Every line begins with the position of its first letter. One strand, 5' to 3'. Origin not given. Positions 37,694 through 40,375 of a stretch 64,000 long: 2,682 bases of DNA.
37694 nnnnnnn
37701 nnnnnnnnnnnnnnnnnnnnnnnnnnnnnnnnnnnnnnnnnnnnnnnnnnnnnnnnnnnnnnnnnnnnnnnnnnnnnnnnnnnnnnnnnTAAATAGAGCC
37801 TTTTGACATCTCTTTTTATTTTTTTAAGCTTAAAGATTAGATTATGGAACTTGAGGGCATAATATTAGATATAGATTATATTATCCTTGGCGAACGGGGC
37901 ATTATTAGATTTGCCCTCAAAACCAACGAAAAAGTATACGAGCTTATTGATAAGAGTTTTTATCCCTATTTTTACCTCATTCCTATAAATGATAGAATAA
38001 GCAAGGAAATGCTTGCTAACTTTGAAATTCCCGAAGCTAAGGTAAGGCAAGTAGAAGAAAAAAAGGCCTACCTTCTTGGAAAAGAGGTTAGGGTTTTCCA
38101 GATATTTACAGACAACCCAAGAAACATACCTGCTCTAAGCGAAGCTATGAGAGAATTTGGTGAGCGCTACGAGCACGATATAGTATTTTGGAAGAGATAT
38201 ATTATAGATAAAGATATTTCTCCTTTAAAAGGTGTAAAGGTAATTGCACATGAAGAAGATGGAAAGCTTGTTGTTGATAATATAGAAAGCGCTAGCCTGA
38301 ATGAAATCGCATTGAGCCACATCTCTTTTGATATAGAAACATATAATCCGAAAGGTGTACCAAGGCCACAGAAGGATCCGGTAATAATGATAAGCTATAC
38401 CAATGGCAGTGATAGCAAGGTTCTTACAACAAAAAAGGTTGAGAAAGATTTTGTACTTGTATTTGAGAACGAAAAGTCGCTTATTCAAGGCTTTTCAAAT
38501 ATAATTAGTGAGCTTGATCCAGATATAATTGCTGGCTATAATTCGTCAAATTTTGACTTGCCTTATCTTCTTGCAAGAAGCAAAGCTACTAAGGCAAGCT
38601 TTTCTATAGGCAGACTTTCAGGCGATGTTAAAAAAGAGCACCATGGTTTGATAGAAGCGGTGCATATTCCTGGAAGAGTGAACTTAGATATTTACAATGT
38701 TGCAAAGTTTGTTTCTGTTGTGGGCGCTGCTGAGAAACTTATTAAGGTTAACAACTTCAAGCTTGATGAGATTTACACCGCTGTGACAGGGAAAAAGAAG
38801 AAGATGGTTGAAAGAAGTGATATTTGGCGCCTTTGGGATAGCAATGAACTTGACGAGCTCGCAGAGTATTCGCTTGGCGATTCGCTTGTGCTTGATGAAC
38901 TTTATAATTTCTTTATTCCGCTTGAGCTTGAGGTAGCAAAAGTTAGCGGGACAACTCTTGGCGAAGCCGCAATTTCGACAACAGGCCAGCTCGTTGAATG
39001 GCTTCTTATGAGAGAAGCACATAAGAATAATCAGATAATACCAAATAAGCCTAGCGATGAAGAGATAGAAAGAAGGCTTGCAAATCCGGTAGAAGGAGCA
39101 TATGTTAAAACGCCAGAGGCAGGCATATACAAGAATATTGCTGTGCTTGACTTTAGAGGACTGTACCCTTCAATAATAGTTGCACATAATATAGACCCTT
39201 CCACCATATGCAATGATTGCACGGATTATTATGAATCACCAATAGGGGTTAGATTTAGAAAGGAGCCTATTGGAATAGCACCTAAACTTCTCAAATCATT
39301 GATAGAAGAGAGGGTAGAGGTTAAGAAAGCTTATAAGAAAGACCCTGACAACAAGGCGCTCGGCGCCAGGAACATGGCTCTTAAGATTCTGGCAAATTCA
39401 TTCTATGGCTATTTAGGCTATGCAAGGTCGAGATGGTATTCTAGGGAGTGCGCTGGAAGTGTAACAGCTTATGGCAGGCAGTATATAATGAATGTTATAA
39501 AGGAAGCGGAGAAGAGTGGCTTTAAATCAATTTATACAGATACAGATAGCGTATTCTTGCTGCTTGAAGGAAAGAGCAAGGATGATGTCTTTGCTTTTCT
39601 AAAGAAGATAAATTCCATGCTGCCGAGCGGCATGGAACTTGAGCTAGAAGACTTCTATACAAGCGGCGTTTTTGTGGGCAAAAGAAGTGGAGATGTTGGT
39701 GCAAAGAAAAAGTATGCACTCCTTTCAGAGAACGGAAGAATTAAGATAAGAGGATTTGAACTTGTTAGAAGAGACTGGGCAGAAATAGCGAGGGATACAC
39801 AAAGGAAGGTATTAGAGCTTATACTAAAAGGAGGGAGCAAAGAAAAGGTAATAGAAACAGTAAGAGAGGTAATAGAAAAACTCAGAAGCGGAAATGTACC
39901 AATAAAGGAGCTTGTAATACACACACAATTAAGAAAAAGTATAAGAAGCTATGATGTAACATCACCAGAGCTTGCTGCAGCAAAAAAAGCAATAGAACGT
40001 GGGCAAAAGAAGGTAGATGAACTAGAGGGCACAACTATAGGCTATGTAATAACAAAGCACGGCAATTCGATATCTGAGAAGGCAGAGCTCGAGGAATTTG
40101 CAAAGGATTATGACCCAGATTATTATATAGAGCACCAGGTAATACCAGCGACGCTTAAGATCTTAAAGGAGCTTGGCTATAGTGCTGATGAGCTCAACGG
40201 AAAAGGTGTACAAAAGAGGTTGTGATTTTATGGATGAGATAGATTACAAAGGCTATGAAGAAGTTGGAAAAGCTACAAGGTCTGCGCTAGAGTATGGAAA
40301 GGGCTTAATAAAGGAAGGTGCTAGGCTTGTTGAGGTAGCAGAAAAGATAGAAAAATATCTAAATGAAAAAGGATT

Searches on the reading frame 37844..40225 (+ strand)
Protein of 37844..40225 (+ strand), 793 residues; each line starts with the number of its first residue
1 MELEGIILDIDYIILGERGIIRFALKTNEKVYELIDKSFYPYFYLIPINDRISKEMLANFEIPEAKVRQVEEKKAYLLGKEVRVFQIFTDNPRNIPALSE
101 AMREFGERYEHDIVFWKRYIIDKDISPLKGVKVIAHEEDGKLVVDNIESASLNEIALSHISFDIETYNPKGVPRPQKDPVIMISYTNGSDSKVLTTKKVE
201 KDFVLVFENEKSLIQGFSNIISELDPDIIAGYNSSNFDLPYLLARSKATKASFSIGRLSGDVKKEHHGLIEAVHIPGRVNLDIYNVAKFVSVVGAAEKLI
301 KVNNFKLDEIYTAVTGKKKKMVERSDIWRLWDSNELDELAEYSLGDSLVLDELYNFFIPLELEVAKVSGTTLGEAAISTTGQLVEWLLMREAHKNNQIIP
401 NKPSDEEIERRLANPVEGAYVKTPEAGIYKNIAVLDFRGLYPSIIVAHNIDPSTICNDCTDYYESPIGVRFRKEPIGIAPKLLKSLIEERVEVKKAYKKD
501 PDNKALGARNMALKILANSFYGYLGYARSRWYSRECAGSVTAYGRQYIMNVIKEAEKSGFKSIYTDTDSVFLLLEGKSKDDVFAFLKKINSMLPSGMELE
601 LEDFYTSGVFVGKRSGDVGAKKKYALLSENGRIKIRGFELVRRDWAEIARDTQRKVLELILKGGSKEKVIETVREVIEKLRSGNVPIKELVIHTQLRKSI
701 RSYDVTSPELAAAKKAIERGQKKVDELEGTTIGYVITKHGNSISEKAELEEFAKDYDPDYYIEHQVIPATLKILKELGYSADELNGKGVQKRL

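Call 26: search_protein_families(library=pfam, proteins=[window:37844-40225:+], max_evalue=0.00001)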
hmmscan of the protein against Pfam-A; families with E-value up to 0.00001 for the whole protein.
window:37844-40225:+ (793 aa): 3 families
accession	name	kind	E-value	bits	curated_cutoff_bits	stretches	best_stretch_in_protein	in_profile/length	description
PF00136.26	DNA_pol_B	-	3.3e-65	221.1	23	1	382-776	13-452/453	DNA polymerase family B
PF03104.25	DNA_pol_B_exo1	-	9.4e-31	107.5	23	1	108-289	3-230/242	DNA polymerase family B, exonuclease domain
PF10108.15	DNA_pol_B_exo2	-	7.7e-07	29.4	24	0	181-348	12-164/213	Predicted 3'-5' exonuclease related to the exonuclease domain of PolB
